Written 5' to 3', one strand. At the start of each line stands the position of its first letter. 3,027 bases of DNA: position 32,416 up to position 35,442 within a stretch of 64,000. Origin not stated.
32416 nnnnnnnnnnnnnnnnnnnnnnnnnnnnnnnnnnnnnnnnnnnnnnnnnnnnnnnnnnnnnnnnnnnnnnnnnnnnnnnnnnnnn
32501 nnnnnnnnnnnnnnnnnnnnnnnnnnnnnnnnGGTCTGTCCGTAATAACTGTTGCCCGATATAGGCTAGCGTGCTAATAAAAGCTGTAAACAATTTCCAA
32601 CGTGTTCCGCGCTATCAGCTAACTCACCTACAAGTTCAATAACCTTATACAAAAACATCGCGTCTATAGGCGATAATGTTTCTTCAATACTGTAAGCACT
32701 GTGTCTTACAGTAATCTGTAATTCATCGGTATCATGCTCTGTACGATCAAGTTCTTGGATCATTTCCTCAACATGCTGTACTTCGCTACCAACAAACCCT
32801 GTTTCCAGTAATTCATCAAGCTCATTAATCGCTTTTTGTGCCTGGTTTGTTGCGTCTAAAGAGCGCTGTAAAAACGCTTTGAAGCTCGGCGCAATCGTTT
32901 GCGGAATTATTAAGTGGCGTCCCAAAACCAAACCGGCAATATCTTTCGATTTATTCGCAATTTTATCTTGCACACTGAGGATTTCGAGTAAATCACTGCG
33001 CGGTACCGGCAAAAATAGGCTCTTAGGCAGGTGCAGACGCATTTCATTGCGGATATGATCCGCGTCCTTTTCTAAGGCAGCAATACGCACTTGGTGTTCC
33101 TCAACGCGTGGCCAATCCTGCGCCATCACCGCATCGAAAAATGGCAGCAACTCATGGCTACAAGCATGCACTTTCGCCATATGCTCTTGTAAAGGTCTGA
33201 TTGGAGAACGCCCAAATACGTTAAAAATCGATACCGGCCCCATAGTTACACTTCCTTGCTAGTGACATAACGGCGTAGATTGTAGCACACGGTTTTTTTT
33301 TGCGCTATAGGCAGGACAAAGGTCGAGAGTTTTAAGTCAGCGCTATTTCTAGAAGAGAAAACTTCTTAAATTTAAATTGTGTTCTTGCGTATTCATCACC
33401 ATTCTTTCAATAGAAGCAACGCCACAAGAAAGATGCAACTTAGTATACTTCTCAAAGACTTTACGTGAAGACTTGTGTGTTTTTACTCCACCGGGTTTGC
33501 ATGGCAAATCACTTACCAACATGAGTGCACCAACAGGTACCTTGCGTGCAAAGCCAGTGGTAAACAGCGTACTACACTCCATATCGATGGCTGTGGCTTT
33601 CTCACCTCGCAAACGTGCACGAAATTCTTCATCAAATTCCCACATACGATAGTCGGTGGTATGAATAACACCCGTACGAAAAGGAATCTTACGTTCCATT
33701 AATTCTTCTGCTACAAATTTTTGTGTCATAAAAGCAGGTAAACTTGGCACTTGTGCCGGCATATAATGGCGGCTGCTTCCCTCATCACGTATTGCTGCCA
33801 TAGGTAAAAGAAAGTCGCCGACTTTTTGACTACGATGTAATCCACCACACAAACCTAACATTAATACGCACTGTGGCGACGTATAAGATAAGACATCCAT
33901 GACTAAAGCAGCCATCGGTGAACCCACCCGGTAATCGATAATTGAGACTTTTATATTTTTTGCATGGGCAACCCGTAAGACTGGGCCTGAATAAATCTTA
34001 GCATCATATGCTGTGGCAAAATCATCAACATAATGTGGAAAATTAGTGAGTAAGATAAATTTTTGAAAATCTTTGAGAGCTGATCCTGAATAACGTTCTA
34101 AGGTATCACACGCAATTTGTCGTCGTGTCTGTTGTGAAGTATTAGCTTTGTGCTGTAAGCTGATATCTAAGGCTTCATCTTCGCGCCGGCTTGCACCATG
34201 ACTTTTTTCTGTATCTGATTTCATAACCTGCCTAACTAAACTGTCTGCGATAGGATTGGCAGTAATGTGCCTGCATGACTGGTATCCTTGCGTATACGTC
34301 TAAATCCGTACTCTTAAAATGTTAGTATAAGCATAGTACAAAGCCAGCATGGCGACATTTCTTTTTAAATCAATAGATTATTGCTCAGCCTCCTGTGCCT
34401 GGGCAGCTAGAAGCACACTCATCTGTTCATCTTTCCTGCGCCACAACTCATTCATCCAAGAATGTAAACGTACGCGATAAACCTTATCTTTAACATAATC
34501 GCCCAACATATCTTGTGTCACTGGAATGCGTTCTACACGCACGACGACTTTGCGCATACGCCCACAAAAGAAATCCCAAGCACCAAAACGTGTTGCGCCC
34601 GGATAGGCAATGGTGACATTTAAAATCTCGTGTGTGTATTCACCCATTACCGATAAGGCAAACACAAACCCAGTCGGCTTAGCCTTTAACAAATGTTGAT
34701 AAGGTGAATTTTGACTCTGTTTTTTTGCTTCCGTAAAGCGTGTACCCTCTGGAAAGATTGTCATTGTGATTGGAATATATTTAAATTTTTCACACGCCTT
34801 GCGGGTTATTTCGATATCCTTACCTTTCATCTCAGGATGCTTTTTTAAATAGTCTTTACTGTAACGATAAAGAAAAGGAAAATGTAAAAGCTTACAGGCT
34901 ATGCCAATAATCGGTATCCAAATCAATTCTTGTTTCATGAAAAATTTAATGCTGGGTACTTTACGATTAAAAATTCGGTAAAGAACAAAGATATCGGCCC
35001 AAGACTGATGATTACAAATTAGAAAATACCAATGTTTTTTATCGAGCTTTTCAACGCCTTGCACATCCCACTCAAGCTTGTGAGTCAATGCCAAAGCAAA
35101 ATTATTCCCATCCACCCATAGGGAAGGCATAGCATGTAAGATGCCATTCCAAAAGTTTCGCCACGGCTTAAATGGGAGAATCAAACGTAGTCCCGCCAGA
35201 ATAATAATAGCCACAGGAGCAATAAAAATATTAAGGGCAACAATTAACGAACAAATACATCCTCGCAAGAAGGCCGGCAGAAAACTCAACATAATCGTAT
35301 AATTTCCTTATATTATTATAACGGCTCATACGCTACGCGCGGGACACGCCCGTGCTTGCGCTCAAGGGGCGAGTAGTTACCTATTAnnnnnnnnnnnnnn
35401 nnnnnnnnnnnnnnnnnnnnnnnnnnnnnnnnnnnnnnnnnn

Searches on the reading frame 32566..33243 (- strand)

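Call 48: search_protein_families(library=pfam, proteins=[window:32566-33243:-])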
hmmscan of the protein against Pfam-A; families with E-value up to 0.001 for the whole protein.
window:32566-33243:- (225 aa): 1 family
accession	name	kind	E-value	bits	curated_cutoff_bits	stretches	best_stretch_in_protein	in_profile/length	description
PF01865.21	PhoU_div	-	1.2e-59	201.7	24.4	1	7-224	2-213/214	Protein of unknown function DUF47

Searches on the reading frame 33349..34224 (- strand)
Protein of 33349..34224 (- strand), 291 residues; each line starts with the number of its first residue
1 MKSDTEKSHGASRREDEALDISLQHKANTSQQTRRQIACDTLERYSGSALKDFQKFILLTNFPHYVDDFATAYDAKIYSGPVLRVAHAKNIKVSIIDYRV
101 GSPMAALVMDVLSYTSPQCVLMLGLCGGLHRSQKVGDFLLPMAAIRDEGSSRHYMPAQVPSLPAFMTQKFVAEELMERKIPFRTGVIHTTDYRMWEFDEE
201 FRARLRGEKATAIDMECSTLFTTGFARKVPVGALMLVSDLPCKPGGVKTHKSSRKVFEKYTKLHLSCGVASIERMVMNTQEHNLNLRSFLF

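Call 4: search_protein_families(library=pfam, proteins=[window:33349-34224:-])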
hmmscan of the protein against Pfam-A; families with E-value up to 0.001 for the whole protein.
window:33349-34224:- (291 aa): 1 family
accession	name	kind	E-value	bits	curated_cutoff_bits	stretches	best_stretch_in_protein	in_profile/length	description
PF01048.26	PNP_UDP_1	-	2.2e-24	86.6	25.1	1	56-263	2-223/233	Phosphorylase superfamily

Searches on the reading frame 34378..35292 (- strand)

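Call 4: search_protein_families(library=pfam, proteins=[window:34378-35292:-])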
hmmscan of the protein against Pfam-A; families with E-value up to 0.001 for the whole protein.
window:34378-35292:- (304 aa): 1 family
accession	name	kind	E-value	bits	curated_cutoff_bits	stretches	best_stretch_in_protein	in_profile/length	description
PF01553.26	Acyltransferase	-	4.9e-16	59.2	23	1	76-189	3-106/132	Acyltransferase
